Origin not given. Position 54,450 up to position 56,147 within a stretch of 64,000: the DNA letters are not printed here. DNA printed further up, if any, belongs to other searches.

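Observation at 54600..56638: ADP-dependent glucokinase/PFK-family kinase translationally coupled to an FGase-like hydrolase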

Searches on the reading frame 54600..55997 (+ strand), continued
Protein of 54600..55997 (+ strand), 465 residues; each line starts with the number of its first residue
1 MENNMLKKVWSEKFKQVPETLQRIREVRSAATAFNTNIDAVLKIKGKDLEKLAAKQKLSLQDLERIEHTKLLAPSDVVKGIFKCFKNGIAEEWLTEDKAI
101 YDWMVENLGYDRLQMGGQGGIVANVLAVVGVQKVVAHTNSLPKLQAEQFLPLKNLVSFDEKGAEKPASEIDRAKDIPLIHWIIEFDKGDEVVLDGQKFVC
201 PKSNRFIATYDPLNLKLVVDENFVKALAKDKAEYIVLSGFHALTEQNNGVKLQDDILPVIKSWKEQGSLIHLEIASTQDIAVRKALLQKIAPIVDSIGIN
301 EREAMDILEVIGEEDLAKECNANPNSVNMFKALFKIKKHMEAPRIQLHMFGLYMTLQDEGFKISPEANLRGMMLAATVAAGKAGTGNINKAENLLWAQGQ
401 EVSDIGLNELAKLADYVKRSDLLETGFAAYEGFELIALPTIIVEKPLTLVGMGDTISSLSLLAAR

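Call 23: find_related_loci(query=window:54600-55997:+, collection=genome_contigs, flank=8000)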
Query window:54600-55997:+ (465 aa) in genome_contigs; peptide patterns used: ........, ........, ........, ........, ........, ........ (x = any residue, [..] = any of these).
221 stretches matched a pattern; 142 encode a relative of the query (tblastn E <= 1e-3); the best 80 are kept; 80 distinct loci.
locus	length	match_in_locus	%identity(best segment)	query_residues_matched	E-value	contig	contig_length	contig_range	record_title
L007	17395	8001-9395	99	1-465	0e+0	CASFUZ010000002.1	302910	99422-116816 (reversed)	uncultured proteobacterium isolate O15_L1_384384_idba_bin.74 genome assembly, contig: O15_L1_384384_idba_bin.74.fa_scaff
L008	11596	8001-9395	99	1-465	0e+0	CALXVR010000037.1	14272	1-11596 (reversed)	MAG: uncultured Alphaproteobacteria bacterium isolate BRZ_SB__bin123 genome assembly, contig: BRZ_SB__NODE_6840_length_1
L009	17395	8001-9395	95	1-465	0e+0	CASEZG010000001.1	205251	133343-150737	uncultured proteobacterium isolate O35_L1_319319_idba_bin.187 genome assembly, contig: O35_L1_319319_idba_bin.187.fa_sca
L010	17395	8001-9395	80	1-465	0e+0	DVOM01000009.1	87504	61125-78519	MAG TPA_asm: Candidatus Scatocola faecigallinarum isolate 2846 CHK22__C41106_L87504_ERR2241687, whole genome shotgun seq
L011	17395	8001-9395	80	1-465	0e+0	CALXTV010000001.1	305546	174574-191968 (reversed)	MAG: uncultured Alphaproteobacteria bacterium isolate BRZ_LG__bin14 genome assembly, contig: BRZ_LG__NODE_15_length_3055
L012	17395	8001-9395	71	1-465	0e+0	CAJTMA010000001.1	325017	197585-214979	MAG TPA_asm: uncultured Alphaproteobacteria bacterium isolate MGBC104355 genome assembly, contig: MGBC104355.1, whole ge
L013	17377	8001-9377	71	7-465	0e+0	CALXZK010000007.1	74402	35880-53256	MAG: uncultured Alphaproteobacteria bacterium isolate BRZ_QR__bin60 genome assembly, contig: BRZ_QR__NODE_224_length_744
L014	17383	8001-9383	70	5-465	0e+0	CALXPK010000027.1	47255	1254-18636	MAG: uncultured Alphaproteobacteria bacterium isolate E04__bin53 genome assembly, contig: E04__k127_4330049, whole genom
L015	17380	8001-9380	70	6-465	0e+0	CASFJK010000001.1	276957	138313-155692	uncultured proteobacterium isolate B12_L1_324324_idba_bin.34 genome assembly, contig: B12_L1_324324_idba_bin.34.fa_scaff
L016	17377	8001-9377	70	7-465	0e+0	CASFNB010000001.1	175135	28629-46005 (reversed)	uncultured proteobacterium isolate A1_L3_371371_idba_bin.16 genome assembly, contig: A1_L3_371371_idba_bin.16.fa_scaffol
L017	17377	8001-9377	70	7-465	0e+0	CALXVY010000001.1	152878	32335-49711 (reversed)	MAG: uncultured Alphaproteobacteria bacterium isolate BRZ_KI__bin16 genome assembly, contig: BRZ_KI__NODE_99_length_1528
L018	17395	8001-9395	70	1-465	0e+0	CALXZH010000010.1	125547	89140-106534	MAG: uncultured Alphaproteobacteria bacterium isolate E27__bin373 genome assembly, contig: E27__k127_474493, whole genom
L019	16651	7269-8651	69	5-465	0e+0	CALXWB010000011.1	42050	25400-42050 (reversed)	MAG: uncultured Alphaproteobacteria bacterium isolate BRZ_AT__bin33 genome assembly, contig: BRZ_AT__NODE_1017_length_42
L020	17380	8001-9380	69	6-465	0e+0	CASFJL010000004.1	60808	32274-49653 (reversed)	uncultured proteobacterium isolate B15_L3_338338_idba_bin.30 genome assembly, contig: B15_L3_338338_idba_bin.30.fa_scaff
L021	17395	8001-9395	69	1-465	0e+0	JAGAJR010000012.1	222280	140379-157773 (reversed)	MAG: Alphaproteobacteria bacterium isolate RGIG8504 Water_deer_Cecum-2__c296753, whole genome shotgun sequence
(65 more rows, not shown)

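Call 54: list_cluster_members(proteins=[P0042, P0001])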
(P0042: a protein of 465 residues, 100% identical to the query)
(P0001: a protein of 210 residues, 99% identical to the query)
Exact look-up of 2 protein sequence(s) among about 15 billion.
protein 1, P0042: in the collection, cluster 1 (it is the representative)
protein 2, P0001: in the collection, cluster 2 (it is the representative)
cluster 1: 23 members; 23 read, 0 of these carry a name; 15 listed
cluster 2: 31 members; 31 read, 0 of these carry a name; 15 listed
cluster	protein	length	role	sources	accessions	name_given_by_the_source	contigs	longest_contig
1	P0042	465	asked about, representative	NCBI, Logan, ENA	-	-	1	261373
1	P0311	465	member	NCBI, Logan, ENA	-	-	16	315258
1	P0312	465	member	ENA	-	-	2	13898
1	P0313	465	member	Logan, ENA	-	-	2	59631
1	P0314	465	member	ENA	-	-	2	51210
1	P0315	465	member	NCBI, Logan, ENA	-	-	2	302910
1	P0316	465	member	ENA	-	-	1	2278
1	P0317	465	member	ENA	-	-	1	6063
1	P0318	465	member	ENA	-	-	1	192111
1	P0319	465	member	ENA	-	-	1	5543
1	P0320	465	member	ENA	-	-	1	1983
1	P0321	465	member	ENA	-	-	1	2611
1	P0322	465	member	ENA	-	-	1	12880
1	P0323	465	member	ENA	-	-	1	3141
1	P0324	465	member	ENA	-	-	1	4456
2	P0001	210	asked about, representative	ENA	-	-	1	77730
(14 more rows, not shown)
